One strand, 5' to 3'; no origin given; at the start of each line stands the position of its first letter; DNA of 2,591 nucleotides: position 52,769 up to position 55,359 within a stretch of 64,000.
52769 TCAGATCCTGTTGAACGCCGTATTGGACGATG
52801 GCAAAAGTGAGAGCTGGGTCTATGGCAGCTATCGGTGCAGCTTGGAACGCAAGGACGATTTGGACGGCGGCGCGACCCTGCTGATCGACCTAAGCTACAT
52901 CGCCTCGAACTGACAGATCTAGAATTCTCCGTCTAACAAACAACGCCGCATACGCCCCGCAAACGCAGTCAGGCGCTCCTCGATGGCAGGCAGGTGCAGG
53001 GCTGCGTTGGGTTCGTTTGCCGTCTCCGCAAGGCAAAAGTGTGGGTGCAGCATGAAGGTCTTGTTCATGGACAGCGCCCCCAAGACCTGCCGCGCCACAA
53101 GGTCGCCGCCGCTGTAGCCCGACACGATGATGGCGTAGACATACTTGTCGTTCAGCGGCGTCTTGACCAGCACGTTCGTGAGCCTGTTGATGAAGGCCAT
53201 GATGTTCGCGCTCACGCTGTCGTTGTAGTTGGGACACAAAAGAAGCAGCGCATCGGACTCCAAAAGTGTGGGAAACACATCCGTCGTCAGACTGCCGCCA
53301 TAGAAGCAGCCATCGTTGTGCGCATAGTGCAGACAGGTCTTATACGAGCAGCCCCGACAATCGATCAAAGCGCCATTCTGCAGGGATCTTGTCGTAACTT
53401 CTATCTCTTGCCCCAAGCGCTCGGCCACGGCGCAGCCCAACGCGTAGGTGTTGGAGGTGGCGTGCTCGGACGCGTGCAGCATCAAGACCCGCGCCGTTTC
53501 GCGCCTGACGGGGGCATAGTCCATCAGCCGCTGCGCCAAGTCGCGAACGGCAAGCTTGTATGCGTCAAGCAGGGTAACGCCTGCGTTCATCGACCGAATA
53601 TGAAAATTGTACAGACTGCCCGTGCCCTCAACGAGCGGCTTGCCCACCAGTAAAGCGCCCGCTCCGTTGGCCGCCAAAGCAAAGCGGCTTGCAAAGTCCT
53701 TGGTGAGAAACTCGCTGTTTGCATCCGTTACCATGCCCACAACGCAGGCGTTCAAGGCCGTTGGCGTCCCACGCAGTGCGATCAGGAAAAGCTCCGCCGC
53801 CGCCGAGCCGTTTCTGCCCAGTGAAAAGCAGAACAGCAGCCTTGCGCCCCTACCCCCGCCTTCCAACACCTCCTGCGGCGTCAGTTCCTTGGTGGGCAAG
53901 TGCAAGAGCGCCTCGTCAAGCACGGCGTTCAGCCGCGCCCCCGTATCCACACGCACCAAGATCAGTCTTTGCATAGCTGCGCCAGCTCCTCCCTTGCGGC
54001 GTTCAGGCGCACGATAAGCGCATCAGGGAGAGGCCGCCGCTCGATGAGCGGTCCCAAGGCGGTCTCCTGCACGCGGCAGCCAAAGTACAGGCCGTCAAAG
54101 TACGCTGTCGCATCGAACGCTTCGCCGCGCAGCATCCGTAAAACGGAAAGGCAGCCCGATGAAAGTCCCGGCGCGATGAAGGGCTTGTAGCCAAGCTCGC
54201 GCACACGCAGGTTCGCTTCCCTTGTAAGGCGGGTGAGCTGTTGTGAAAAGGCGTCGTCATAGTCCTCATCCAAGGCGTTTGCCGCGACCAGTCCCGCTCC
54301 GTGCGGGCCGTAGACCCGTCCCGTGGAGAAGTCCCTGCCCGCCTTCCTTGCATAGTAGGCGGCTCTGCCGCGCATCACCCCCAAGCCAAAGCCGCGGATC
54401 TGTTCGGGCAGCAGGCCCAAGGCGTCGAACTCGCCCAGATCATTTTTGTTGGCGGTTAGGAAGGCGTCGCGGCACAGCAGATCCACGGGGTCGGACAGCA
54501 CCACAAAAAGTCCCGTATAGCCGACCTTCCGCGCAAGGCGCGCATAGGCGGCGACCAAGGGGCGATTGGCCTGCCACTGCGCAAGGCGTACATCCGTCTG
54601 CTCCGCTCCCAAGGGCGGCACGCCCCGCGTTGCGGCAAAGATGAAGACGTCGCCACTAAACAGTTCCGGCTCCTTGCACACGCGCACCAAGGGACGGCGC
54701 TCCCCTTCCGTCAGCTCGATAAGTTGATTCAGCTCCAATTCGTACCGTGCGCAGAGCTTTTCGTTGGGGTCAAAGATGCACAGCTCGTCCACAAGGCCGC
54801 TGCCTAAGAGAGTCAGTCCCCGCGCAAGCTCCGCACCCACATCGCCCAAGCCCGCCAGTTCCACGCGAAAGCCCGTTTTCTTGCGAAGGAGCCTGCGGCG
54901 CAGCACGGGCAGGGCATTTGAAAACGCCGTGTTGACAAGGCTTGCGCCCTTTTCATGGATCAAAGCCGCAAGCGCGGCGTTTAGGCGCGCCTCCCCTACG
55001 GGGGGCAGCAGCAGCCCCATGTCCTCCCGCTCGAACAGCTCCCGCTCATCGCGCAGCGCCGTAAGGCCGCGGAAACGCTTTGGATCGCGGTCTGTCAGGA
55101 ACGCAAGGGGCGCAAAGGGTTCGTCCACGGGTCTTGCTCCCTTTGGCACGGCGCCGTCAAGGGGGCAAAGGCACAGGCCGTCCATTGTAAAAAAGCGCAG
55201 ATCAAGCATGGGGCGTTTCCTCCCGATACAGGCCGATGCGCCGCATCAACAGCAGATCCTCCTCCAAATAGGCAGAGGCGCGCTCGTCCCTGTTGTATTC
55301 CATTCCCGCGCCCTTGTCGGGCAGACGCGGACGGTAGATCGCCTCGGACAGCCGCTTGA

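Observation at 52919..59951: Overlap-coupled three-gene operon around a ~1,550-aa HD / helical-repeat / NadD-like / PRTase-like protein, with LDH-fold and flavodoxin-fold partners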

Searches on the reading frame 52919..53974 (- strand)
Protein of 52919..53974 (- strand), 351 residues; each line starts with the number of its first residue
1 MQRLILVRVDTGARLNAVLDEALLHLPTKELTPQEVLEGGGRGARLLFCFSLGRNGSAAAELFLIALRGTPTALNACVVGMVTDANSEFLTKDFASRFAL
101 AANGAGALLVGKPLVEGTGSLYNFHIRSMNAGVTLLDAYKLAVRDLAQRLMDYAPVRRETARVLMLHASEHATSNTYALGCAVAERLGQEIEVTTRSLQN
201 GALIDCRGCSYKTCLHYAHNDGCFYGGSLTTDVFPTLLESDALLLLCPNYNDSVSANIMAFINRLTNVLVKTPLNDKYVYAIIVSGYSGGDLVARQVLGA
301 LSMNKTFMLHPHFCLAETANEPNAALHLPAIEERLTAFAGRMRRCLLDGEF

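Call 6: search_protein_families(library=pfam, max_evalue=0.1, proteins=[window:52919-53974:-])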
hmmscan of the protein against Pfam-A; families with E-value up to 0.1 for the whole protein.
window:52919-53974:- (351 aa): 4 families
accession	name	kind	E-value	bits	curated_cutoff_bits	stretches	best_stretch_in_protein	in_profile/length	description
PF03358.20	FMN_red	-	2.9e-15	56.6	24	1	162-313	2-145/152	NADPH-dependent FMN reductase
PF02525.22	Flavodoxin_2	-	0.016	15.4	27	1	162-266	2-104/198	Flavodoxin-like fold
PF25392.1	MS_channel_TM1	-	0.024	15.1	27.1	0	127-166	21-60/79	Mechanosensitive ion channel, transmembrane helix 1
PF04060.18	FeS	-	0.037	14.2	23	1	205-218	5-18/33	Putative Fe-S cluster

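Call 7: search_protein_families(library=ncbifam, max_evalue=0.1, proteins=[window:52919-53974:-])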
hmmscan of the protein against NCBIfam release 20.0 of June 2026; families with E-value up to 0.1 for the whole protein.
window:52919-53974:- (351 aa): 0 families

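Call 17: search_protein_families(library=padloc, max_evalue=0.1, proteins=[window:52919-53974:-])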
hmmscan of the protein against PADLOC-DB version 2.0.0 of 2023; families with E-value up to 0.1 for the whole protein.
window:52919-53974:- (351 aa): 0 families

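Call 52: search_solved_structures(query=A4, max_evalue=1, show_alignments=1)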
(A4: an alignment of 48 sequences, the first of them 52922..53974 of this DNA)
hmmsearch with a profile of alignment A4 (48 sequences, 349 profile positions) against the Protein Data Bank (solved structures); distinct sequences matched with E-value up to 1: 1.
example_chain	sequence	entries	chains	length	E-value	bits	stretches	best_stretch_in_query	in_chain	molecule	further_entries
3gfr_A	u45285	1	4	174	0.22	13.5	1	236-343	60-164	FMN-dependent NADPH-azoreductase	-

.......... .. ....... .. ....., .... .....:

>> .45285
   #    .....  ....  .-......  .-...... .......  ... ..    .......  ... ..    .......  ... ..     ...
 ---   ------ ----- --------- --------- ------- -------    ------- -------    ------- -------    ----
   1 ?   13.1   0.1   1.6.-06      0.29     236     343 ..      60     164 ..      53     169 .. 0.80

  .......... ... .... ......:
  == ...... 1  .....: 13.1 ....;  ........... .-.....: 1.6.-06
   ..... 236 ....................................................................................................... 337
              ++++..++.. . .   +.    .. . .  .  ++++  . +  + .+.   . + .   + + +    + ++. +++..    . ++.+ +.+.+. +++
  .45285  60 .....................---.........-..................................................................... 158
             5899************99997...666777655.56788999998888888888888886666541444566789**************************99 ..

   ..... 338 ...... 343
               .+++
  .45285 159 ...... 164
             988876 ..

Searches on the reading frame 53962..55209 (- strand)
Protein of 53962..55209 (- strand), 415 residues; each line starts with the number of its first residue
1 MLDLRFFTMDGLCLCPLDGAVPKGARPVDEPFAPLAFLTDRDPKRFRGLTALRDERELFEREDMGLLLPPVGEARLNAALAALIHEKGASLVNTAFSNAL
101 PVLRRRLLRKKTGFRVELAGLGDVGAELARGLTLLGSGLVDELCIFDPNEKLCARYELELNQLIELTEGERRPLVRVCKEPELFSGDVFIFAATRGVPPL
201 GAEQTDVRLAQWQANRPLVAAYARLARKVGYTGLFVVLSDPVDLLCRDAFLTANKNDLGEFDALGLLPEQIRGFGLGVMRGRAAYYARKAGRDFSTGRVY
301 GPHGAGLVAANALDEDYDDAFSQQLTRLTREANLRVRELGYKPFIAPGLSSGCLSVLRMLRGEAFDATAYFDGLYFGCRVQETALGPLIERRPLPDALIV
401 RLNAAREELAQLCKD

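Call 6: search_protein_families(library=pfam, max_evalue=0.1, proteins=[window:53962-55209:-])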
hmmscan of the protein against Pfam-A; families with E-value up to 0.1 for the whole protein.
window:53962-55209:- (415 aa): 0 families

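Call 7: search_protein_families(library=ncbifam, max_evalue=0.1, proteins=[window:53962-55209:-])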
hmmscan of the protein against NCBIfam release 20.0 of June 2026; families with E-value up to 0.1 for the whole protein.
window:53962-55209:- (415 aa): 3 families
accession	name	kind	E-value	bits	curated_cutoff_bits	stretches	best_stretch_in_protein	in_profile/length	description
TIGR01771.1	L-LDH-NAD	equivalog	0.00028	20.3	303.55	1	119-247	2-121/299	L-lactate dehydrogenase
NF000824.0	PRK00066.1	subfamily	0.00035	20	339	1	110-247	3-131/316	L-lactate dehydrogenase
NF004691.0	PRK06032.1-2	equivalog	0.079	12.7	179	0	220-251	147-177/205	flagellar assembly protein H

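Call 17: search_protein_families(library=padloc, max_evalue=0.1, proteins=[window:53962-55209:-])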
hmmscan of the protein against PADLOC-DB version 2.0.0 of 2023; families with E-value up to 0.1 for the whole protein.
window:53962-55209:- (415 aa): 1 family
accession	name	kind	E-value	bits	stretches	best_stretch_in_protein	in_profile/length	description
PDLC00842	E1-E2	-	0.0041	13.8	1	112-149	304-341/549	E1-E2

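Call 31: search_solved_structures(query=A3, max_evalue=1, show_alignments=2)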
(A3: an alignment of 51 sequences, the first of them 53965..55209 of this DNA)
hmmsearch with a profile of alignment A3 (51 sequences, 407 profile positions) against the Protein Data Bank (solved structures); distinct sequences matched with E-value up to 1: 62 (the best 60 are shown).
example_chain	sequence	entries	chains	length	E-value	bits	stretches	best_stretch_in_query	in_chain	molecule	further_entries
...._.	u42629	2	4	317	9.5e-08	34.6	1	103-245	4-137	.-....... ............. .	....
6j9s_A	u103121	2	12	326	9.7e-08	34.6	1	102-245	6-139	L-lactate dehydrogenase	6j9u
4q3n_A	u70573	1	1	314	1e-07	34.5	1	105-298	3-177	MGS-M5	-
9dq7_P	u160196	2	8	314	1.2e-07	34.2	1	105-242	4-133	L-lactate dehydrogenase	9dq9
2zqy_A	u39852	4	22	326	1.4e-07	34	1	102-245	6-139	L-lactate dehydrogenase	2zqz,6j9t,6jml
3h3j_A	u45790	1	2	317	2.2e-07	33.4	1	103-245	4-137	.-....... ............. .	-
4m1q_A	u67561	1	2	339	5.8e-07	32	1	98-245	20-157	L-lactate dehydrogenase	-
1hyh_A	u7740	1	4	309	1.2e-06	30.9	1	107-238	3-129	L-2-HYDROXYISOCAPROATE DEHYDROGENASE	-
4lmr_A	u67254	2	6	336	1.3e-06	30.9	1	98-269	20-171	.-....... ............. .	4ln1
3wsv_A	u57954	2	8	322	6e-06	28.7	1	102-246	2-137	L-lactate dehydrogenase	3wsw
1ldn_A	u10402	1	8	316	6.9e-06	28.5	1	102-245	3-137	L-LACTATE DEHYDROGENASE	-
1ldb_A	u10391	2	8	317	7e-06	28.5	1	102-245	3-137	APO-L-LACTATE DEHYDROGENASE | L-LACTATE DEHYDROGENASE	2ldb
9jlo_A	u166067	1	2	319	1.1e-05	27.8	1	103-243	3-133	L-lactate dehydrogenase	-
1llc_A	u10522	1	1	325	1.9e-05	27.1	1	102-245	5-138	L-LACTATE DEHYDROGENASE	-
3pqd_A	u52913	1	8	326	2.8e-05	26.5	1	103-274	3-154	L-lactate dehydrogenase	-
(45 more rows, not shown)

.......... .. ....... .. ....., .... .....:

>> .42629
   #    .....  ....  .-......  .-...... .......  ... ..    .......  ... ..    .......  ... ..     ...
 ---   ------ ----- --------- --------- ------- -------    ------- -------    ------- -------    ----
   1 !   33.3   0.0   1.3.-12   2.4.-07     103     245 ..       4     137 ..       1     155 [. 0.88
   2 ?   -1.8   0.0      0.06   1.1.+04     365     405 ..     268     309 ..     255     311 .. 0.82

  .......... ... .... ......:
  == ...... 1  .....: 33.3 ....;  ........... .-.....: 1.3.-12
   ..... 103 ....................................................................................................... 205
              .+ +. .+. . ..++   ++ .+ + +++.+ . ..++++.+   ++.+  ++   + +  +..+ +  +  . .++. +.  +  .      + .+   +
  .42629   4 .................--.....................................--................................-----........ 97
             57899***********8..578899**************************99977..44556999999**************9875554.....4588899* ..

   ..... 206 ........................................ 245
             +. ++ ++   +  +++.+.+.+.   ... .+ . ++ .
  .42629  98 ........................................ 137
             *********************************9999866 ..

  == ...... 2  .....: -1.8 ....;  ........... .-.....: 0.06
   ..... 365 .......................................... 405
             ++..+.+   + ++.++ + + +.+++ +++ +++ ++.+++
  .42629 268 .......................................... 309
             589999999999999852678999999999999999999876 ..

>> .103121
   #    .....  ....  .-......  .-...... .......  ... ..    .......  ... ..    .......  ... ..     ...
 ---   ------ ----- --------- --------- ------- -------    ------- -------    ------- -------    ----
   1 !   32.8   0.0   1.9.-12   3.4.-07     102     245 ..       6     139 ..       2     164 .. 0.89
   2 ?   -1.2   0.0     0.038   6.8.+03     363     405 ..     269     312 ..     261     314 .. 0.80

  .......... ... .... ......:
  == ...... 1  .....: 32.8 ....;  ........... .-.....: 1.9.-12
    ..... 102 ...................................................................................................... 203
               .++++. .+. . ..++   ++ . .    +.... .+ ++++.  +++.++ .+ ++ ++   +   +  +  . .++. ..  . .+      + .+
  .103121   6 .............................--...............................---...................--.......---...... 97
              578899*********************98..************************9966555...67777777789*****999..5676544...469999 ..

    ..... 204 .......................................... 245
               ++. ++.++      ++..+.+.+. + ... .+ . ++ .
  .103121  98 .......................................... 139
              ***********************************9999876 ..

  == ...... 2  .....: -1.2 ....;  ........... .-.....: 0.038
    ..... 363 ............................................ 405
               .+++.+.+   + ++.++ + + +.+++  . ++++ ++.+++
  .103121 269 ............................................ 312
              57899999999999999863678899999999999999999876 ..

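Call 67: list_cluster_members(proteins=[P0001, window:53965-55209:-, window:52922-53974:-, window:50255-51280:+])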
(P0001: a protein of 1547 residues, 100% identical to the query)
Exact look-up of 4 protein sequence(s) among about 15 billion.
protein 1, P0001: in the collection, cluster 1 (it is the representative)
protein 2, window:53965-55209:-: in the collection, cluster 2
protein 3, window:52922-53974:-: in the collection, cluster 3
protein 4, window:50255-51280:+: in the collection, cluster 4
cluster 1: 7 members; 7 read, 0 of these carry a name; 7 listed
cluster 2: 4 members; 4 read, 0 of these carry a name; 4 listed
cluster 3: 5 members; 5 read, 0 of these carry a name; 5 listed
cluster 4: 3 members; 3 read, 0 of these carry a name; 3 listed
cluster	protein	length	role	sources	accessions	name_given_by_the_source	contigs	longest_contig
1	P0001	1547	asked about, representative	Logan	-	-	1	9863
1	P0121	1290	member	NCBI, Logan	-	-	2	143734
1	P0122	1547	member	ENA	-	-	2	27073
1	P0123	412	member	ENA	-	-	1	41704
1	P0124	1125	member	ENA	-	-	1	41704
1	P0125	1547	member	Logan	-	-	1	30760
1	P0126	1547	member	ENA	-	-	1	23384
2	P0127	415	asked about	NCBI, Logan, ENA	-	-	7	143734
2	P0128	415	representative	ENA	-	-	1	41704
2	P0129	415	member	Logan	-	-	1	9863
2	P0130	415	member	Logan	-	-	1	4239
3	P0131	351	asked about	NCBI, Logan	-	-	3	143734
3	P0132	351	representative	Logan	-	-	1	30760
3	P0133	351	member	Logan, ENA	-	-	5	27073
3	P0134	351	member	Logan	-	-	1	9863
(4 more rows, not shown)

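Call 81: find_encoding_contigs(protein=window:53965-55209:-, flank=3000, max_places=8)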
Protein window:53965-55209:- (415 aa): 14 contigs read that carry it; 8 places shown.
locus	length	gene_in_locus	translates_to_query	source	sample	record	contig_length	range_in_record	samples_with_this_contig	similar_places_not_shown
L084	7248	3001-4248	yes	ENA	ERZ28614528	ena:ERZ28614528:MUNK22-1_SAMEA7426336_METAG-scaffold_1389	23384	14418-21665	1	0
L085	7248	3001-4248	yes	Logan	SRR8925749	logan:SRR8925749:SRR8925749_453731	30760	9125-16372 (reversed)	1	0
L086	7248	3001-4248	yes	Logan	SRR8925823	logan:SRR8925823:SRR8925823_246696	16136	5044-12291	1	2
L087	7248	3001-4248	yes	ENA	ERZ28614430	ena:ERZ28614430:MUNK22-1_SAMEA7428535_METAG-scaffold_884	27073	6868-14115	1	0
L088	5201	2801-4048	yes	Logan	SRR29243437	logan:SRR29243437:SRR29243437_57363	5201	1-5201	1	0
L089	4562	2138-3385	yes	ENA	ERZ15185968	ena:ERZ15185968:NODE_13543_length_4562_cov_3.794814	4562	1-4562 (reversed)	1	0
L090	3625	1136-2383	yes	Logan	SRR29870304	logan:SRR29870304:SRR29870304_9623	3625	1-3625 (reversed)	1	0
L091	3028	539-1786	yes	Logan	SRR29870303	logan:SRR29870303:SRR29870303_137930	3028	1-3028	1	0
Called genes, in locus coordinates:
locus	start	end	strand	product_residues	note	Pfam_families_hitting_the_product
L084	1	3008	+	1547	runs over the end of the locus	PF01467:CTP_transf_like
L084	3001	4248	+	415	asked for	-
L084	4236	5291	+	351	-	PF03358:FMN_red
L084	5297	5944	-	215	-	-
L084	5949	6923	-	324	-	-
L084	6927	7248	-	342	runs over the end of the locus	PF02504:FA_synthesis, PF25106:VWA_4 (faint)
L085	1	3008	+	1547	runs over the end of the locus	PF01467:CTP_transf_like (weak)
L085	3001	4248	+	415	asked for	-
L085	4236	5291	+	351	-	PF03358:FMN_red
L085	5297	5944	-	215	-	-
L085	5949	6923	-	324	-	-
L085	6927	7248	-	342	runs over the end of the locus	PF02504:FA_synthesis, PF25106:VWA_4 (faint)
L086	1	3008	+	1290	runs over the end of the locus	PF01467:CTP_transf_like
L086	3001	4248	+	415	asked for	-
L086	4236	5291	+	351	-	PF03358:FMN_red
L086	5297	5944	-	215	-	-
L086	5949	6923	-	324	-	-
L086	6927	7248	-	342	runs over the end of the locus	PF02504:FA_synthesis, PF25106:VWA_4 (faint)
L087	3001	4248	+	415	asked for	-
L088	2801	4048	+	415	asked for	-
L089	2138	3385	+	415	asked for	-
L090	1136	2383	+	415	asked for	-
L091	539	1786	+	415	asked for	-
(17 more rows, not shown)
